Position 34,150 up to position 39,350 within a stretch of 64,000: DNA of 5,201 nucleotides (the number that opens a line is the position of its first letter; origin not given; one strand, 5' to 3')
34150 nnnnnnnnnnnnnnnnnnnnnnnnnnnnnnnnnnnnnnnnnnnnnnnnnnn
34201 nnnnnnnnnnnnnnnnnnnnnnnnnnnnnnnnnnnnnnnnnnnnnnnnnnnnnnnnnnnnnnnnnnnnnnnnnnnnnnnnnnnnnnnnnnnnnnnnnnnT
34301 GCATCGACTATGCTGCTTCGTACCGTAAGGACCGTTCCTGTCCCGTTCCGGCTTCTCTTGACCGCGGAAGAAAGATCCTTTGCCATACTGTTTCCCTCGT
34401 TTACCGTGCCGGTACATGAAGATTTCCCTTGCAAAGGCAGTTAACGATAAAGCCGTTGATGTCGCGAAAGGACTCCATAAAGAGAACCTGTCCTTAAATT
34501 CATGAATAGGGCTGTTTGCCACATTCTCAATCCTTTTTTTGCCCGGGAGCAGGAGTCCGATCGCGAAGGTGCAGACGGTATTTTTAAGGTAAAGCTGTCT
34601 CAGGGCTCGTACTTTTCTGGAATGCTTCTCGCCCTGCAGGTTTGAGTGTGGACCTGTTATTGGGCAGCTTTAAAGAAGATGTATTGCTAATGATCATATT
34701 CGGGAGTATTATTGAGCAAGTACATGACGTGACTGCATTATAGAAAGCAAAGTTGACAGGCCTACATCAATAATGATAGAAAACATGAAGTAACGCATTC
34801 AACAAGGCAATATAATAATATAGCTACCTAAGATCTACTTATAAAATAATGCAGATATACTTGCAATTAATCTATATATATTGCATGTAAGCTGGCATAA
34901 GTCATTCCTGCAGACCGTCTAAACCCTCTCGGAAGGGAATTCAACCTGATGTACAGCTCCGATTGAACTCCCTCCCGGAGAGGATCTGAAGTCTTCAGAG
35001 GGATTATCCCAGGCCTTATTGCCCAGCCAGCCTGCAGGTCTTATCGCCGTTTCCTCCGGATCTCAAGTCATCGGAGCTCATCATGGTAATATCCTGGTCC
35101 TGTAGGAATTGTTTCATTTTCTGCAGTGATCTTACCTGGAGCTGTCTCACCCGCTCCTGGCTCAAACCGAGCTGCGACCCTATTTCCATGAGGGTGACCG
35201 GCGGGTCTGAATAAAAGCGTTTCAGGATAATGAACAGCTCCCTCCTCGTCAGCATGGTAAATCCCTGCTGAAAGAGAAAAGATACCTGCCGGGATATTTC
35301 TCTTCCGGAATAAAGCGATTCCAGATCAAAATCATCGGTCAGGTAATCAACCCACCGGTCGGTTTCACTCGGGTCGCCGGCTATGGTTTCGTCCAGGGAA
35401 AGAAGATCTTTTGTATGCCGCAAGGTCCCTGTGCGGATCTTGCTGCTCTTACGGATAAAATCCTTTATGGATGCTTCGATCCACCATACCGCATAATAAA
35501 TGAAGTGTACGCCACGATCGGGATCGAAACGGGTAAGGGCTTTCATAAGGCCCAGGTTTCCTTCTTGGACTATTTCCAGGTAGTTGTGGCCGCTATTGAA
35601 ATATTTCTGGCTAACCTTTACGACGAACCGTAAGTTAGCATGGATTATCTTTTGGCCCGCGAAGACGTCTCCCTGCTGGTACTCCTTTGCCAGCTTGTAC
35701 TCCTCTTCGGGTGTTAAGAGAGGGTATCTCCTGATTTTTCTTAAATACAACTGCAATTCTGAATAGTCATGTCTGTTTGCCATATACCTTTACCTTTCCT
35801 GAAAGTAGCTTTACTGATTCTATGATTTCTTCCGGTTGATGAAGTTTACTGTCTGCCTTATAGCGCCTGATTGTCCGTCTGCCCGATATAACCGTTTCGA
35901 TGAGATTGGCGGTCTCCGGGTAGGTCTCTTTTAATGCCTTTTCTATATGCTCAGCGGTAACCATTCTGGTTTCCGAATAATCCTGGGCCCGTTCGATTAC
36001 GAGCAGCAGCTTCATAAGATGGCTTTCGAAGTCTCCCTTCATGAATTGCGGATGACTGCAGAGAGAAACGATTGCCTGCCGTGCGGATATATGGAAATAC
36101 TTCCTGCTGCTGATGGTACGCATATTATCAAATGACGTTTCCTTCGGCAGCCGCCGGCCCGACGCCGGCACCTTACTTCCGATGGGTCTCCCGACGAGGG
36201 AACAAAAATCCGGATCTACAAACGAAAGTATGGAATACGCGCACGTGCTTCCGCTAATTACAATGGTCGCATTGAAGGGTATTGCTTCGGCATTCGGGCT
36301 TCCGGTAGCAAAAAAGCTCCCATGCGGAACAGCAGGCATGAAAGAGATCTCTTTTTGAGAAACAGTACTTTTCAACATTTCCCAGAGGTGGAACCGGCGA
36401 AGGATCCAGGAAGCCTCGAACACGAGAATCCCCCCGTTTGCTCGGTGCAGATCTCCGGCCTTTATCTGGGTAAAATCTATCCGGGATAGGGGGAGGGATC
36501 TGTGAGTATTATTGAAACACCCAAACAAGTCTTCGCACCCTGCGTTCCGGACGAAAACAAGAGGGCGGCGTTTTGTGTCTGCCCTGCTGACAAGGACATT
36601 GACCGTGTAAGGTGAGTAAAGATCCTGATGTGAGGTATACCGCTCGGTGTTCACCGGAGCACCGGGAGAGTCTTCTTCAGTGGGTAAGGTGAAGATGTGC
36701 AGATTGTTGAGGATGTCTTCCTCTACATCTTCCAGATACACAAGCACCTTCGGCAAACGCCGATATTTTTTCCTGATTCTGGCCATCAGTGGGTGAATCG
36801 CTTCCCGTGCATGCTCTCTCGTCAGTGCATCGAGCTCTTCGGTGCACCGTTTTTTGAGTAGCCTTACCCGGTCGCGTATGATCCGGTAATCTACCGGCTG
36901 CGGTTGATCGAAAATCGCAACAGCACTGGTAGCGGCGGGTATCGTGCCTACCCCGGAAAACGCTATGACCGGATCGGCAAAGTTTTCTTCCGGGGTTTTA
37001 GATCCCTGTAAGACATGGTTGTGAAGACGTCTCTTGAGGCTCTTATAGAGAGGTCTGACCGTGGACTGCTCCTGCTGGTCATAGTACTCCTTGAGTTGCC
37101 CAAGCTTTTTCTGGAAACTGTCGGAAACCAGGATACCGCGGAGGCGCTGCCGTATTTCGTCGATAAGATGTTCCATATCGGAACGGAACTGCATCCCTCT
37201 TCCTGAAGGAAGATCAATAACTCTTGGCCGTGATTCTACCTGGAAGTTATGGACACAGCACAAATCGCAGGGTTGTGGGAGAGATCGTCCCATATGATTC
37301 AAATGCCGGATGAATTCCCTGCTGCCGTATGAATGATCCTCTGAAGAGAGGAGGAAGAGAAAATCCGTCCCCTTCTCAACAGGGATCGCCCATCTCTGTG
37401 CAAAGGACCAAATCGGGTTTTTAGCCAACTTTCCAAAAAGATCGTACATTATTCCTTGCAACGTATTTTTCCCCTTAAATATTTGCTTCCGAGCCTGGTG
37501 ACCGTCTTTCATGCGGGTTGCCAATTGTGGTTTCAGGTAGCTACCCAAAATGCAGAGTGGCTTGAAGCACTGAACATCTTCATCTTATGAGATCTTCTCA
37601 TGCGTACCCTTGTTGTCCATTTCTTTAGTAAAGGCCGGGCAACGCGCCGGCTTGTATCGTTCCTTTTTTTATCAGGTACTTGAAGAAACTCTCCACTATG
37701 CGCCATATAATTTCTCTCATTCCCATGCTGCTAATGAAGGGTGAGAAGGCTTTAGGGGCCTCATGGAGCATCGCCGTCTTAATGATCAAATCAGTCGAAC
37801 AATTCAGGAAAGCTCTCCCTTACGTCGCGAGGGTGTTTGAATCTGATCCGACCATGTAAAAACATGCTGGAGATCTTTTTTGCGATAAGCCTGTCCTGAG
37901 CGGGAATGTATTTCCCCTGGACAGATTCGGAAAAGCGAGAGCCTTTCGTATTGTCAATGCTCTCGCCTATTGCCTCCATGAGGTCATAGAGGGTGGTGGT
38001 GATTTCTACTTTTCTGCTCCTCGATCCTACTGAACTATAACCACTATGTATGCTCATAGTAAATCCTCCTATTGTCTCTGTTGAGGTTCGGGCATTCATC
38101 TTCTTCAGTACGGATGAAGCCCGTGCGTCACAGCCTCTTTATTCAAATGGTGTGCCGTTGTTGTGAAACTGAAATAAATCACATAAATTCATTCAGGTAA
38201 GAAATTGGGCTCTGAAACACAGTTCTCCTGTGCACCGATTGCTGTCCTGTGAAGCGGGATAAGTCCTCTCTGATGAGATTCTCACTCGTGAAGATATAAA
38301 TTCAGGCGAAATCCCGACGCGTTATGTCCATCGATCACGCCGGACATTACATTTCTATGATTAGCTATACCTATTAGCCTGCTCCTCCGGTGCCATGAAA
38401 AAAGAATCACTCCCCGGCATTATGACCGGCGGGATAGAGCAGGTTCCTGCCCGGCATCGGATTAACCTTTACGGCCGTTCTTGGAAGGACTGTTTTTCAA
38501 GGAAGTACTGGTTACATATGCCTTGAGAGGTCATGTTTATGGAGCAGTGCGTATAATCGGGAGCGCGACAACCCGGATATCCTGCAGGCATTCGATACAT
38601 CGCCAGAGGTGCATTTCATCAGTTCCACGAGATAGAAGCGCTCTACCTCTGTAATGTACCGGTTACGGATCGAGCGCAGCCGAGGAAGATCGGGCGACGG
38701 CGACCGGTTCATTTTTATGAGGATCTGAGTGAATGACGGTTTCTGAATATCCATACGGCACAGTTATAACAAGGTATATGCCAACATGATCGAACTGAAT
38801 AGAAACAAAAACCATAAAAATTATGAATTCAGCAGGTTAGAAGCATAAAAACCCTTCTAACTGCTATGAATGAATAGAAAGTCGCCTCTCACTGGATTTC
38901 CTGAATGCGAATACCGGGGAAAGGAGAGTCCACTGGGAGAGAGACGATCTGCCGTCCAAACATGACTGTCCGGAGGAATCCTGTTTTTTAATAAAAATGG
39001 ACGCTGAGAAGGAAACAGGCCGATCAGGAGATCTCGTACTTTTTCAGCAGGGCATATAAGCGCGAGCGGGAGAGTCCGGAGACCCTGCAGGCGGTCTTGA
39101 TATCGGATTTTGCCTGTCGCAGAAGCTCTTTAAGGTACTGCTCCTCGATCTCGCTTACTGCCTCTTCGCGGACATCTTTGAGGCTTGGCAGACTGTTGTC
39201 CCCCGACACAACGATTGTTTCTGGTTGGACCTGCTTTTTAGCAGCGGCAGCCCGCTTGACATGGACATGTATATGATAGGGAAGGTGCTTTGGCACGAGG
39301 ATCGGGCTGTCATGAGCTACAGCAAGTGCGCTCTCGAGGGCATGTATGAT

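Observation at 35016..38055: Sigma factor co-transcribed with a Lon-like pseudo-AAA+ protein and a strongly translated 88-aa unknown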

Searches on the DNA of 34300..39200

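Call 31: search_rna_families(source=window, start=34300, end=39200, threshold=evalue, max_evalue=1)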
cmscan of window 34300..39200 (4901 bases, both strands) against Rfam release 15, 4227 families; matches with E-value up to 1: 0.
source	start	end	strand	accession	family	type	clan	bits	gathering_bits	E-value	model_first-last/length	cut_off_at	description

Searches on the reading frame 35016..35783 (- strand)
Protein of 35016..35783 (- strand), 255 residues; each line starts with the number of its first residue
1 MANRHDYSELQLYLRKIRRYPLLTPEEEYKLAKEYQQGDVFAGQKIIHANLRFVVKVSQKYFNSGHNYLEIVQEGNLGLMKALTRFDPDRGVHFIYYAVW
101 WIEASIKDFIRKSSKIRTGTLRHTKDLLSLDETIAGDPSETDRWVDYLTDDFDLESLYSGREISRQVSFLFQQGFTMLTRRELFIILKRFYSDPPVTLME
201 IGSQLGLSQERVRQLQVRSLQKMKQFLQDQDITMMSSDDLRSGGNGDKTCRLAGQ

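Call 3: search_protein_families(library=pfam, proteins=[window:35016-35783:-], max_evalue=1)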
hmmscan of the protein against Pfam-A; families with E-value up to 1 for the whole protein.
window:35016-35783:- (255 aa): 3 families
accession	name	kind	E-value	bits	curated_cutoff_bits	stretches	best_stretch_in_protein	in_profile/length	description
PF04542.20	Sigma70_r2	-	4e-18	65.4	24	1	47-114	2-69/71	Sigma-70 region 2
PF00140.25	Sigma70_r1_2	-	3.7e-12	46.4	22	1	10-39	3-32/34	Sigma-70 factor, region 1.2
PF04545.22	Sigma70_r4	-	5.5e-11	42.2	24.1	1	178-225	5-50/50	Sigma-70, region 4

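Call 4: search_protein_families(library=ncbifam, proteins=[window:35016-35783:-], max_evalue=1)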
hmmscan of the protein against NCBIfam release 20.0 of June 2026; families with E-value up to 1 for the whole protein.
window:35016-35783:- (255 aa): 58 families (the best 25 are shown)
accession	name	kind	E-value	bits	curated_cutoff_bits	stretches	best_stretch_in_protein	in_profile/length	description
TIGR02392.1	rpoH_proteo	equivalog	1.5e-51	175.6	323.1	2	9-120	2-115/270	RNA polymerase sigma factor RpoH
NF005143.0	PRK06596.1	subfamily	1e-50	172.8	241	2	7-120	13-128/285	RNA polymerase factor sigma-32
TIGR02394.1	rpoS_proteo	equivalog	7.4e-48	163.5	378.7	2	7-115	12-120/285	RNA polymerase sigma factor RpoS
NF004207.0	PRK05657.1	equivalog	8.3e-46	156.8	394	2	9-110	57-158/329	RNA polymerase sigma factor RpoS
NF005693.0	PRK07500.1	equivalog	5.6e-44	150.4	315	2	14-126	12-126/289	RNA polymerase factor sigma-32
TIGR02997.1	Sig70-cyanoRpoD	subfamily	3.4e-34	118.5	384.5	3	42-116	75-150/298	RNA polymerase sigma factor, RpoD/SigA family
NF006666.0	PRK09210.1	equivalog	1.2e-33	116.9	572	2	11-110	102-201/370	RNA polymerase sigma factor RpoD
NF005785.0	PRK07598.1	equivalog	5.5e-29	101.2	554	2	34-115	169-249/415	RNA polymerase sigma factor SigC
TIGR02393.1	RpoD_Cterm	equivalog_domain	2.5e-28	99.3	354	2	43-110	2-69/238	RNA polymerase sigma factor RpoD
NF004208.0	PRK05658.1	equivalog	1.6e-27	96.8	555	2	42-107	393-458/631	RNA polymerase sigma factor RpoD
TIGR02937.1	sigma70-ECF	superfamily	1.2e-26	93.4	42.9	1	44-227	4-165/165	sigma-70 family RNA polymerase sigma factor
NF041931.2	MzaA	equivalog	3e-25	89.1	800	2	7-106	445-540/726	MZA anti-phage system associated sigma-70 family RNA polymerase sigma factor MzaA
NF004562.0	PRK05901.1-4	equivalog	4e-25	88.3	779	2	43-111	318-386/571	RNA polymerase sigma factor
NF004565.0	PRK05901.2-3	equivalog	4.2e-25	88.5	484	2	12-107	220-319/501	RNA polymerase sigma factor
NF006071.0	PRK08215.1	equivalog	4.6e-25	88.7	372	2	19-119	15-115/258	RNA polymerase sporulation sigma factor SigG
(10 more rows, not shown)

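Call 6: search_protein_families(library=padloc, proteins=[window:35016-35783:-], max_evalue=1)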
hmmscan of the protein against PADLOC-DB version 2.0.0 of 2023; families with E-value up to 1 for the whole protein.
window:35016-35783:- (255 aa): 2 families
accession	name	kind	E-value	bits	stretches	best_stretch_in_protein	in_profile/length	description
PDLC02203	MzaA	-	5.3e-23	79.1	2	4-112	396-500/683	-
PDLC03964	TmtA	-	0.019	10.9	1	102-193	427-489/1538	-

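Call 20: find_related_loci(query=window:35016-35783:-, collection=genome_contigs, flank=7000)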
Query window:35016-35783:- (255 aa) in genome_contigs; peptide patterns used: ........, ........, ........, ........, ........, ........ (x = any residue, [..] = any of these).
54 stretches matched a pattern; 16 encode a relative of the query (tblastn E <= 1e-3); 16 distinct loci.
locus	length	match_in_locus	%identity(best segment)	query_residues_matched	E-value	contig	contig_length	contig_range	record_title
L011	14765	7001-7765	98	1-255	2e-171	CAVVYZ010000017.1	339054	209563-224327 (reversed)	MAG: uncultured delta proteobacterium isolate MFD03899.bin.2.22 genome assembly, contig: contig_45409, whole genome shot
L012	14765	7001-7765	96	1-255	1e-168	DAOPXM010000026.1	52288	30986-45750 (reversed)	MAG TPA_asm: Deltaproteobacteria bacterium isolate AMR_MDS_1340 NODE_591_length_52288_cov_24.827121, whole genome shotgu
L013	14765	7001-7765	96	1-255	5e-168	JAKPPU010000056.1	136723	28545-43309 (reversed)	MAG: Deltaproteobacteria bacterium isolate JPNA_maxbin.145 k141_668376, whole genome shotgun sequence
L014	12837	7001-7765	94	1-255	4e-162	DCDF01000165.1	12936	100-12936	MAG TPA_asm: Syntrophaceae bacterium UBA1062 UBA1062_contig_763, whole genome shotgun sequence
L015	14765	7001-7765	94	1-255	1e-161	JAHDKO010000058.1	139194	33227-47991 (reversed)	MAG: Deltaproteobacteria bacterium isolate LM3-B1m k141_25285, whole genome shotgun sequence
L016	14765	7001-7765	94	1-255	2e-161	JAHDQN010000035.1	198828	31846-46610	MAG: Deltaproteobacteria bacterium isolate SM3-B3m k141_3020, whole genome shotgun sequence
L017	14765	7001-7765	93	1-255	3e-161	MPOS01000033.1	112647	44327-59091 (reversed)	MAG: Deltaproteobacteria bacterium Phox-21 k99_17845, whole genome shotgun sequence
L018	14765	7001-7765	94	1-255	1e-160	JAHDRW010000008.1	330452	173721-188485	MAG: Deltaproteobacteria bacterium isolate SV3-B1.1 k141_6148, whole genome shotgun sequence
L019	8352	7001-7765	93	1-255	2e-160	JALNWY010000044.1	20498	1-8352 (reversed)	MAG: Deltaproteobacteria bacterium isolate SO_2016_LW2 bin 6 scaffold04804_LW138R_2016, whole genome shotgun sequence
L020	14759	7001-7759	85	1-253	7e-146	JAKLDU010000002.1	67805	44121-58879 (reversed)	MAG: Deltaproteobacteria bacterium isolate RA.bin117 RA.bin117_2, whole genome shotgun sequence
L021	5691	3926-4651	57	1-242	1e-94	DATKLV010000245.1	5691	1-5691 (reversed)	MAG TPA_asm: Desulfomonilia bacterium isolate SMAG_U14694 k141_1772593, whole genome shotgun sequence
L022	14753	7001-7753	54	1-252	4e-92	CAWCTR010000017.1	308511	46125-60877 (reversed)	MAG: uncultured delta proteobacterium isolate MFD01476.bin.2.8 genome assembly, contig: contig_29118, whole genome shotg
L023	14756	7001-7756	54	1-253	4e-91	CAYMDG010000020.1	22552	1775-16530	MAG TPA_asm: uncultured Bacteriovoracaceae bacterium isolate SRP302447_co2_107 genome assembly, contig: NODE_6367_length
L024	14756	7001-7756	54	1-253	5e-91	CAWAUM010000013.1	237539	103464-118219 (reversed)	MAG: uncultured delta proteobacterium isolate MFD03899.bin.1.184 genome assembly, contig: contig_8365, whole genome shot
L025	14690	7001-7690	58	1-230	3e-89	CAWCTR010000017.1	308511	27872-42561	MAG: uncultured delta proteobacterium isolate MFD01476.bin.2.8 genome assembly, contig: contig_29118, whole genome shotg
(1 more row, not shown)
